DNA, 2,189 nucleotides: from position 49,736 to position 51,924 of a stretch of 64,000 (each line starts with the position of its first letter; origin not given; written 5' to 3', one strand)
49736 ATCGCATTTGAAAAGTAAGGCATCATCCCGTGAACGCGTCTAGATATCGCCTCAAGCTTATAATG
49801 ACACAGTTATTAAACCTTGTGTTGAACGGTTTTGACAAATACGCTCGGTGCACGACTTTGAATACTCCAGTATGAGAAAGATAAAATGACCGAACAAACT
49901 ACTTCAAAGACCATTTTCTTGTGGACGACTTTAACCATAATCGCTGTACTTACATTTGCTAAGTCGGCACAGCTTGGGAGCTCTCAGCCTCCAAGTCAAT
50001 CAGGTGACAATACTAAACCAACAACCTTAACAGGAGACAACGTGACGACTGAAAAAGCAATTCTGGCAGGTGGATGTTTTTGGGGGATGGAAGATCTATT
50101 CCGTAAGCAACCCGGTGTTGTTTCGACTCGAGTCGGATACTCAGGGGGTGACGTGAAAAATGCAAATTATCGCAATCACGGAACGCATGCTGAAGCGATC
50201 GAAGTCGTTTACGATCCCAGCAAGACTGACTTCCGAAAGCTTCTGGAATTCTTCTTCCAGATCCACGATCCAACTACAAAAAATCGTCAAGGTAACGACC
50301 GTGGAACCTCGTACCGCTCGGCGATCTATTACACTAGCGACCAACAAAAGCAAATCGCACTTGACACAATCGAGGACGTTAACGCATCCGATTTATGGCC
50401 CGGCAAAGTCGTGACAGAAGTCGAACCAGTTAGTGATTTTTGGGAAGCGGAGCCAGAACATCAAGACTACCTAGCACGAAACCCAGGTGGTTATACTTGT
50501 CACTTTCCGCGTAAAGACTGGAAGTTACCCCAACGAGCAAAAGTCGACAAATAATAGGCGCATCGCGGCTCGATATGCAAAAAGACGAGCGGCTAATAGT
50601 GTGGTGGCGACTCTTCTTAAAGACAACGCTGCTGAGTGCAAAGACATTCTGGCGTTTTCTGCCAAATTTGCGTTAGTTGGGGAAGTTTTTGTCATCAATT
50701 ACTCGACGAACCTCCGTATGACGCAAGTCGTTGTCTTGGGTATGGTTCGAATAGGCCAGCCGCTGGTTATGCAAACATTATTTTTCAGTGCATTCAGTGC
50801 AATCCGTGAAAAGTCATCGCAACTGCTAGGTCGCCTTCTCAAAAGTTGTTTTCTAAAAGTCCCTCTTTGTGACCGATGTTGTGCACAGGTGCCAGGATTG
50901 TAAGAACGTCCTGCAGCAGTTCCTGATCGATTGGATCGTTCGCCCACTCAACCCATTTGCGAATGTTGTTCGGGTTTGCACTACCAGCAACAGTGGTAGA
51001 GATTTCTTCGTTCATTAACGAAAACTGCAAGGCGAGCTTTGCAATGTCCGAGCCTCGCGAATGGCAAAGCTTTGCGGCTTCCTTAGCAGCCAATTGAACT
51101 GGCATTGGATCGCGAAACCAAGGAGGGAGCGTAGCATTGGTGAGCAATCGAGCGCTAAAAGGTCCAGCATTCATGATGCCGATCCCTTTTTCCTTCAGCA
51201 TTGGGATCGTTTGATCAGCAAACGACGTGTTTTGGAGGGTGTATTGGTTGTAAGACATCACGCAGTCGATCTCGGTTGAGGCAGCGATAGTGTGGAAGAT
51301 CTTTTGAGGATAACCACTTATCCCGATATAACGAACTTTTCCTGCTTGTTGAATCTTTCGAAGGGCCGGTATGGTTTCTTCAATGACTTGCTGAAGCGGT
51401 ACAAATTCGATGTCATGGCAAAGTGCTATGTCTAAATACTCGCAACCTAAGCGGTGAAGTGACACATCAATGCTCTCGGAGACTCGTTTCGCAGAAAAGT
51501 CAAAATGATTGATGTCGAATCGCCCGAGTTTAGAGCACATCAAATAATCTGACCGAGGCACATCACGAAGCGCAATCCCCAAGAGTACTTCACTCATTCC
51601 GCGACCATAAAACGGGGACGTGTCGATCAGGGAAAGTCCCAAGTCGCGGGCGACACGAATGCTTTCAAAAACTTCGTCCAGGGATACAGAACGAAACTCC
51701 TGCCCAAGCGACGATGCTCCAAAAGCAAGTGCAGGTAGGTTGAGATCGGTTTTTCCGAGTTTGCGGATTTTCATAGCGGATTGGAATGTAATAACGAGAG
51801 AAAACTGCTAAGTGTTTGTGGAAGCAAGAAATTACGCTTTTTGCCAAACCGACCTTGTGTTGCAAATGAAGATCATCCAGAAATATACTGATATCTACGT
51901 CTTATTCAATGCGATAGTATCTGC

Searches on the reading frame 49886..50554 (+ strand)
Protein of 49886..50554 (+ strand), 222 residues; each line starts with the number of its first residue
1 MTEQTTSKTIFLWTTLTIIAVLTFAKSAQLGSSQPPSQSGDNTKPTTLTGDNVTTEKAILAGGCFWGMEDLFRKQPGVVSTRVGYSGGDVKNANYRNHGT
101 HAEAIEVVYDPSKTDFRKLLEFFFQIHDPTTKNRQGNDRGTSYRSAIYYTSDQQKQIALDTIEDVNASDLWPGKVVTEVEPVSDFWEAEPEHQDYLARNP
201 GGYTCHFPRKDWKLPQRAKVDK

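Call 59: search_protein_families(library=ncbifam, proteins=[window:49886-50554:+], max_evalue=0.001)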
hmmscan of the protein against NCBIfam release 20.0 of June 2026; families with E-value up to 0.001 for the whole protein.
window:49886-50554:+ (222 aa): 5 families
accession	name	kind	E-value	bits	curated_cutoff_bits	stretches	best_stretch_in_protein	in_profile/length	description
NF004042.0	PRK05550.1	equivalog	2.1e-60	204.4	330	1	50-210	129-290/293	bifunctional methionine sulfoxide reductase B/A protein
TIGR00401.1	msrA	equivalog_domain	1.6e-52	177.9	108.1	1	56-204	1-153/153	peptide-methionine (S)-S-oxide reductase MsrA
NF010625.0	PRK14018.1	equivalog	1.8e-45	155.4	522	1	50-207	193-350/521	bifunctional peptide-methionine (S)-S-oxide reductase MsrA/peptide-methionine (R)-S-oxide reductase MsrB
NF004038.0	PRK05528.1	equivalog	1.2e-31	109.9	200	1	57-209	3-149/157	peptide-methionine (S)-S-oxide reductase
NF041383.1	Trx_VPGUxxT_two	exception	2.4e-05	24.2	275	1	52-123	142-200/287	VPGUxxT family thioredoxin-like (seleno)protein, type 2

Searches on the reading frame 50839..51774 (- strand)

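Call 59: search_protein_families(library=ncbifam, proteins=[window:50839-51774:-], max_evalue=0.001)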
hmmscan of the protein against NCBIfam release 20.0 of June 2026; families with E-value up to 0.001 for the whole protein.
window:50839-51774:- (311 aa): 7 families
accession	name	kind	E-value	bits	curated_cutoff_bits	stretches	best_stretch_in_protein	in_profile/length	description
NF049922.1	MethglyxlRedYdjG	equivalog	1.2e-25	90.2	550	1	1-285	1-312/326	NADH-dependent methylglyoxal reductase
NF007388.0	PRK09912.1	subfamily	2.8e-16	59.4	448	1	1-214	13-233/346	L-glyceraldehyde 3-phosphate reductase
TIGR01293.1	Kv_beta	subfamily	6.5e-14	51.7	365.4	1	1-212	1-216/319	voltage-dependent potassium channel subunit beta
NF007695.0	PRK10376.1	subfamily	3.4e-11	42.8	280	1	34-200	41-209/290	oxidoreductase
NF008377.0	PRK11172.1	equivalog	4.7e-11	42.4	327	1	31-201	14-176/267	2,5-didehydrogluconate reductase DkgB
NF008598.0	PRK11565.1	equivalog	7.1e-07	28.6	425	1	24-173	19-158/275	2,5-didehydrogluconate reductase DkgA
NF007912.0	PRK10625.1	equivalog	5.2e-06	26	415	0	131-186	157-216/346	NADP(H)-dependent aldo-keto reductase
